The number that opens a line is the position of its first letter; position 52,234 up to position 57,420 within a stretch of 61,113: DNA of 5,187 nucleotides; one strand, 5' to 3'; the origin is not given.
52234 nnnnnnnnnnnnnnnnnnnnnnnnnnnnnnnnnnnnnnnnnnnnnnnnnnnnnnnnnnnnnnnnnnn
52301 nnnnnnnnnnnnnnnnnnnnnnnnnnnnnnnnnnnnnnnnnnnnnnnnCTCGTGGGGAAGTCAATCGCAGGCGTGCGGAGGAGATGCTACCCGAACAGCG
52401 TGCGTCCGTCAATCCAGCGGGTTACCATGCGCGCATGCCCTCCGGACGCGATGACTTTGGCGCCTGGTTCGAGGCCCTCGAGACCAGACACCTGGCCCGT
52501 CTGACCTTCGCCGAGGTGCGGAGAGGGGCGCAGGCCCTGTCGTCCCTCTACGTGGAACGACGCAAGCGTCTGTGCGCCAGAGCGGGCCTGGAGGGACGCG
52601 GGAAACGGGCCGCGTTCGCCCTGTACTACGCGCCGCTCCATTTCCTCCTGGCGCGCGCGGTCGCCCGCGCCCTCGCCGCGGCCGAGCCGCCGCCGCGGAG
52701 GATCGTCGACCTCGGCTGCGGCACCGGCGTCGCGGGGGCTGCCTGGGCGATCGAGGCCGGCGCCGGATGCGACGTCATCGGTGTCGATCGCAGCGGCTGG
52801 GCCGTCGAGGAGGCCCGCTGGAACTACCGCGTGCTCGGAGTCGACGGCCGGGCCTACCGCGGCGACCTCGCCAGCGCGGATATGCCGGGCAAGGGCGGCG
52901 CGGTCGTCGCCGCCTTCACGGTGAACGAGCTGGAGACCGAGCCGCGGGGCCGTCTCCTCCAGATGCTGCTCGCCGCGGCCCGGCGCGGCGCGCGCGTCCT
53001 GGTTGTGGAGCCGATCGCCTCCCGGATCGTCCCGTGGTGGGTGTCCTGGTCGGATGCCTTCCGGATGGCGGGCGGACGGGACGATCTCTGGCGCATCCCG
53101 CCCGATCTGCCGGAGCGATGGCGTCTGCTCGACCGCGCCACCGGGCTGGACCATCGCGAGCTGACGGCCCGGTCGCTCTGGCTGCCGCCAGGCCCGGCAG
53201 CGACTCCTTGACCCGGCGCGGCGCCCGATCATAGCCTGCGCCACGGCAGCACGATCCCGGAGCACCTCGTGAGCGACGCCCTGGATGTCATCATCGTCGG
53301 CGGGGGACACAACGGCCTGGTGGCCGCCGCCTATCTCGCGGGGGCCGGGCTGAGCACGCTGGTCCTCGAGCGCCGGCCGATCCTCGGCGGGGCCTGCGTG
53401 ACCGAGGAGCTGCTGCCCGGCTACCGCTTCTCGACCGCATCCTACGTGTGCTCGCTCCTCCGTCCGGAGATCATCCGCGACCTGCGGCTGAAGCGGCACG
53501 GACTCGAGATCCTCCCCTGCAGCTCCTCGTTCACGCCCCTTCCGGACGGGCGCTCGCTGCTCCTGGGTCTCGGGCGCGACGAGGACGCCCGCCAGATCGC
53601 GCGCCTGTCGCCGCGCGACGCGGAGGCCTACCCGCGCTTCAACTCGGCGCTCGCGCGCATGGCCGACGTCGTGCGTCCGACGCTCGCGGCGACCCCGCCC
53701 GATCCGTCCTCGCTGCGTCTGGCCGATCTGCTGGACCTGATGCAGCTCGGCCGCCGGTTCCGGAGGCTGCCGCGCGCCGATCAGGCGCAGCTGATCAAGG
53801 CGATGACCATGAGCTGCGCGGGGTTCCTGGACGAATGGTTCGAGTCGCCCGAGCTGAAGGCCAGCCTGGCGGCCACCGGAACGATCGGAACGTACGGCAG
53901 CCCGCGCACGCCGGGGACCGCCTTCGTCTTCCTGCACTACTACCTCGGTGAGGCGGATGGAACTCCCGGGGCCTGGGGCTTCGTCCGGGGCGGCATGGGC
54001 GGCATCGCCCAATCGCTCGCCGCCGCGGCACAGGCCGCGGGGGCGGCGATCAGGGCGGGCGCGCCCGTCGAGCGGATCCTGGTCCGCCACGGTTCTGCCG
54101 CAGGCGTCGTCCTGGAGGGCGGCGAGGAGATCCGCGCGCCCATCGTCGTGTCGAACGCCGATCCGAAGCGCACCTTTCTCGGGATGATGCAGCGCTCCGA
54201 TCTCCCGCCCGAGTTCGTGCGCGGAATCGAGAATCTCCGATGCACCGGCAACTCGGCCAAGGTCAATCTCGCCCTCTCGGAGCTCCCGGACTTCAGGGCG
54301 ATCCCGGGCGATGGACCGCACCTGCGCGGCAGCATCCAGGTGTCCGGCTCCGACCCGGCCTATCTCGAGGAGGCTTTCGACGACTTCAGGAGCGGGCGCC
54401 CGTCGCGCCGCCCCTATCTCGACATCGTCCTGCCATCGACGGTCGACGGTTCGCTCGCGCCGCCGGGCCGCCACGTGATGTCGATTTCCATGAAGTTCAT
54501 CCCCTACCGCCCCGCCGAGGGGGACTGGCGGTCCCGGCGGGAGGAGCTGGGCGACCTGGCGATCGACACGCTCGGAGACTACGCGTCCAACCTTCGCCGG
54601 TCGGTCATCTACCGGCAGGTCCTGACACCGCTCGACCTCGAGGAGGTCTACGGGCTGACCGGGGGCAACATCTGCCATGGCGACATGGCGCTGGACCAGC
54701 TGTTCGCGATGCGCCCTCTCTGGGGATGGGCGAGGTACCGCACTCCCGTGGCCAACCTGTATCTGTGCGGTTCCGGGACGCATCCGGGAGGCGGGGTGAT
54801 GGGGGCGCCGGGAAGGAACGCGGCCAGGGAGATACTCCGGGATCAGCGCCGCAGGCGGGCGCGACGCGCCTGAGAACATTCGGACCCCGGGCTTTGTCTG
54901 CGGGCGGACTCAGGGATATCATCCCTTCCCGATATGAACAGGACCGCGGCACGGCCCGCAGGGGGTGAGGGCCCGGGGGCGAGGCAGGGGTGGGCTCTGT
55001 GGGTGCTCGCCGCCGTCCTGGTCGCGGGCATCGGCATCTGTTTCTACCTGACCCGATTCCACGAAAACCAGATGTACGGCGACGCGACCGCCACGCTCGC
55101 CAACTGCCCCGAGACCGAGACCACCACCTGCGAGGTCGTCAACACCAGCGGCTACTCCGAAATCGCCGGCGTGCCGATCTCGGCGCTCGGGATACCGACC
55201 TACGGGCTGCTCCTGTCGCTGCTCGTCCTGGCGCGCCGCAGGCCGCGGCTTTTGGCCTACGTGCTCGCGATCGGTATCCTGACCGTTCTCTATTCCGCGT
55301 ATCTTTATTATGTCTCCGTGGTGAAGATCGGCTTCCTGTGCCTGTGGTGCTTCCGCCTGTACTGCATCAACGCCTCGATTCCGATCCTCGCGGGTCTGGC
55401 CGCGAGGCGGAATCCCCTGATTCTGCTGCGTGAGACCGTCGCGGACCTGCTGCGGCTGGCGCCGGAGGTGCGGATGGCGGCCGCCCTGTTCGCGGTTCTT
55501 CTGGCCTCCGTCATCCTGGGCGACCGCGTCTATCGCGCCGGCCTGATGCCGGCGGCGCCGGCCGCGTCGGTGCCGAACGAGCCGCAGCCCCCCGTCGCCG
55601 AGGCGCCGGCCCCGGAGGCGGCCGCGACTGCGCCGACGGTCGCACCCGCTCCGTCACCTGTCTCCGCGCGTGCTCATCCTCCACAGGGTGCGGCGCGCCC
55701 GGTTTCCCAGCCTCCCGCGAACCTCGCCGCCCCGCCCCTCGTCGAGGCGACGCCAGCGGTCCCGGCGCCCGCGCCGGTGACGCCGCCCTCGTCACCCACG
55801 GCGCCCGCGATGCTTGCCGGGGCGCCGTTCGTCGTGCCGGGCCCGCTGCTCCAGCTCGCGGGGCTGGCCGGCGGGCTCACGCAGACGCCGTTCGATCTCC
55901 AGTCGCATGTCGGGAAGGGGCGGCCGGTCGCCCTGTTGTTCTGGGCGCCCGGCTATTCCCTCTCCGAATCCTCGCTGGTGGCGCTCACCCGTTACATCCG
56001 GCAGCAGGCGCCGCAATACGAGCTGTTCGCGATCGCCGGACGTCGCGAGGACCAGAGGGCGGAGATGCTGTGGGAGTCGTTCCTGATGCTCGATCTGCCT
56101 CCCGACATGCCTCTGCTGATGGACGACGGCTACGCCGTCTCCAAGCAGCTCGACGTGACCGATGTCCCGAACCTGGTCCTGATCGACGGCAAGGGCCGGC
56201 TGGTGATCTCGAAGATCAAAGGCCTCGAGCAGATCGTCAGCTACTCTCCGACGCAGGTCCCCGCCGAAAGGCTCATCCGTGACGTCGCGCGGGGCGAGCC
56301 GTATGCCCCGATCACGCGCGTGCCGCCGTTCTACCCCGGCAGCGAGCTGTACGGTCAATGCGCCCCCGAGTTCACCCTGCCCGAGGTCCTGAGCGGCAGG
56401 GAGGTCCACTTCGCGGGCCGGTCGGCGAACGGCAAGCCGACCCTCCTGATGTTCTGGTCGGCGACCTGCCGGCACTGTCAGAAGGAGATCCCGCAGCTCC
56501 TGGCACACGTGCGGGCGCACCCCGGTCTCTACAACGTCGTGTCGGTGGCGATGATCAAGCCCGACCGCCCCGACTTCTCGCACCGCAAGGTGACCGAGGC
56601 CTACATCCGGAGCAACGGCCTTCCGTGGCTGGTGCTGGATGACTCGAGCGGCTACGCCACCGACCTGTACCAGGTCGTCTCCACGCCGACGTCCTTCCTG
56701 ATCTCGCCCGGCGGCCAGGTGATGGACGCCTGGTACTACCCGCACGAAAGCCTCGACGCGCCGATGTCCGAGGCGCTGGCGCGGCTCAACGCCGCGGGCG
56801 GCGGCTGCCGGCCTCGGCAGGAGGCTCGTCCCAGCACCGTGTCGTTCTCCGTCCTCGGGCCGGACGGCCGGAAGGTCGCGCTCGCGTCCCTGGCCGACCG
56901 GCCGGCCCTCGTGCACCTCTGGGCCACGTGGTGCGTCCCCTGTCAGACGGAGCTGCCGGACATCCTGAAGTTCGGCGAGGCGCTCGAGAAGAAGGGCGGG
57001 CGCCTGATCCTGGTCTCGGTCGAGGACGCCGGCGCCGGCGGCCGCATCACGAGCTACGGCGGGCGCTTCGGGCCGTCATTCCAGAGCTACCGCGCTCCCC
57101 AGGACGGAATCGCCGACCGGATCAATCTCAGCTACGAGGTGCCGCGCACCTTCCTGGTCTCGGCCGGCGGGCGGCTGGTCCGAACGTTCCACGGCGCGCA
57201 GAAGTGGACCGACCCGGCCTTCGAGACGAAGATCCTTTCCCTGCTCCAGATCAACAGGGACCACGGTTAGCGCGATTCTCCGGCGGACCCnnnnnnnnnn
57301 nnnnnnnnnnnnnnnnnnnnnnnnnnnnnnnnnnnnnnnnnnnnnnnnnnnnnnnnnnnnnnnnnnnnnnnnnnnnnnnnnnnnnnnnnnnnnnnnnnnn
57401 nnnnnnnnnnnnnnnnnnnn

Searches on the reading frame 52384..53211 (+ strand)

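Call 71: search_protein_families(library=pfam, proteins=[window:52384-53211:+], max_evalue=0.0001)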
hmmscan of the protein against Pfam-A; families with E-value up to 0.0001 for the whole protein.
window:52384-53211:+ (275 aa): 4 families
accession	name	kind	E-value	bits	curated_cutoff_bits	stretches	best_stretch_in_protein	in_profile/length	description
PF13649.12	Methyltransf_25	-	6.7e-08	33.6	27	1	107-197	1-91/97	Methyltransferase domain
PF13847.12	Methyltransf_31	-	1.5e-07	31.7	27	1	106-154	6-54/145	Methyltransferase domain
PF13489.12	Methyltransf_23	-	6.1e-07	29.7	27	1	89-213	9-122/164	Methyltransferase domain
PF05175.20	MTS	-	6e-06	26.4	23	1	103-170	31-98/170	Methyltransferase small domain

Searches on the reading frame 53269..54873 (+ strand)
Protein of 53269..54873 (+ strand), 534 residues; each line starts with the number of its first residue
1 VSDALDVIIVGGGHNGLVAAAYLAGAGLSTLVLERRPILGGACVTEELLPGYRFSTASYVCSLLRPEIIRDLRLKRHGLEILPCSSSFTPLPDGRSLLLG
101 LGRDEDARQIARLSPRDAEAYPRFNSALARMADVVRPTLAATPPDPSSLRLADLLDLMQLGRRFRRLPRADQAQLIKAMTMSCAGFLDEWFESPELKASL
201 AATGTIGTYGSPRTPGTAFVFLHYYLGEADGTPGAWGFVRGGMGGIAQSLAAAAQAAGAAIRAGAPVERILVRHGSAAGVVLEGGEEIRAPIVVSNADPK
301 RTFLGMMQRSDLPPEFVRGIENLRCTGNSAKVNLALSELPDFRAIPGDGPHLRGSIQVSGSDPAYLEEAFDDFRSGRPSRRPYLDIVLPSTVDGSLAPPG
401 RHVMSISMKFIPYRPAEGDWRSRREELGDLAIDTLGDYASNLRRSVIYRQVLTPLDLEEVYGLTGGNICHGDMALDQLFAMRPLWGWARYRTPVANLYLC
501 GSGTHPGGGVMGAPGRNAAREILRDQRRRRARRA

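Call 64: search_protein_families(library=pfam, proteins=[window:53269-54873:+], max_evalue=0.00001)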
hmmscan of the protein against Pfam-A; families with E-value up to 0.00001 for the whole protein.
window:53269-54873:+ (534 aa): 5 families
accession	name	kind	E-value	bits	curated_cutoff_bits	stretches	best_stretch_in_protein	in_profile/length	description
PF01593.30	Amino_oxidase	-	7.1e-18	65.5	19.8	1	16-340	3-295/443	Flavin containing amine oxidoreductase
PF01266.30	DAO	-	4.9e-12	46.5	27.9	1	6-42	1-38/353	FAD dependent oxidoreductase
PF13450.12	NAD_binding_8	-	4.1e-11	43.4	21.9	1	9-57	1-48/68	NAD(P)-binding Rossmann-like domain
PF12831.13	FAD_oxidored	-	1.9e-08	34.5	27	1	6-75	1-71/416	FAD dependent oxidoreductase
PF01946.23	Thi4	-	6.8e-06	25.9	26.2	0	5-42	18-56/235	Thi4 family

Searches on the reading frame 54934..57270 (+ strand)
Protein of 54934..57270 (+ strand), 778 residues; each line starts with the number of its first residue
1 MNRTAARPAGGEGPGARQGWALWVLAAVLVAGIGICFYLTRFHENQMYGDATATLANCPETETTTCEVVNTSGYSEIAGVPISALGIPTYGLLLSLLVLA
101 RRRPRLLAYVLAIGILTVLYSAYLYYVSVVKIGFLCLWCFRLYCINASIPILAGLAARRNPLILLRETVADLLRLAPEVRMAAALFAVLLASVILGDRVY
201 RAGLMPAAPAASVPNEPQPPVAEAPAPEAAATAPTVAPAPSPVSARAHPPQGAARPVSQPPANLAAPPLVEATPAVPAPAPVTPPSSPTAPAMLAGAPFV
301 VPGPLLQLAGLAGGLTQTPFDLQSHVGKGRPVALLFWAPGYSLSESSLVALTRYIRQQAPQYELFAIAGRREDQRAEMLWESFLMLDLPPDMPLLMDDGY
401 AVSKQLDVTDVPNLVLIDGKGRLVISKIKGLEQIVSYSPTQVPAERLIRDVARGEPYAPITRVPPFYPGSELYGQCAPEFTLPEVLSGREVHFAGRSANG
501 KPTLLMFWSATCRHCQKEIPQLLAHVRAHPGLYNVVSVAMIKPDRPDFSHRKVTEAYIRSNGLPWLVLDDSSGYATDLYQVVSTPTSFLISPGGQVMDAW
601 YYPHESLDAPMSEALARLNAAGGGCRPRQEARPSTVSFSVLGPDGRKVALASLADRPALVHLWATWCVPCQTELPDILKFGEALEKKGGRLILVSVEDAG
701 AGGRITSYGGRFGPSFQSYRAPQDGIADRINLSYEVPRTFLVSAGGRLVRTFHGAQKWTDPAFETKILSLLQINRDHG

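Call 64: search_protein_families(library=pfam, proteins=[window:54934-57270:+], max_evalue=0.00001)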
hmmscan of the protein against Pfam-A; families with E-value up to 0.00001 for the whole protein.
window:54934-57270:+ (778 aa): 6 families
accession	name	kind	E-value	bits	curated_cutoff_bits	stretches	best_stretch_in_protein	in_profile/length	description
PF00578.27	AhpC-TSA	-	2.7e-25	89.2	26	2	474-597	2-122/124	AhpC/TSA family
PF07884.19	VKOR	-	3.8e-17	63.1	27.5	1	23-151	1-131/134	Vitamin K epoxide reductase family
PF08534.16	Redoxin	-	3.9e-17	62.9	26.6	1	641-765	14-146/148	Redoxin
PF13905.12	Thioredoxin_8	-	4.6e-13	49.8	27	0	500-596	1-94/94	Thioredoxin-like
PF13098.12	Thioredoxin_2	-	2.1e-07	31.7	27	0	498-586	3-78/104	Thioredoxin-like domain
PF00085.26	Thioredoxin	-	5.5e-07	30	23.5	0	654-696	17-56/103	Thioredoxin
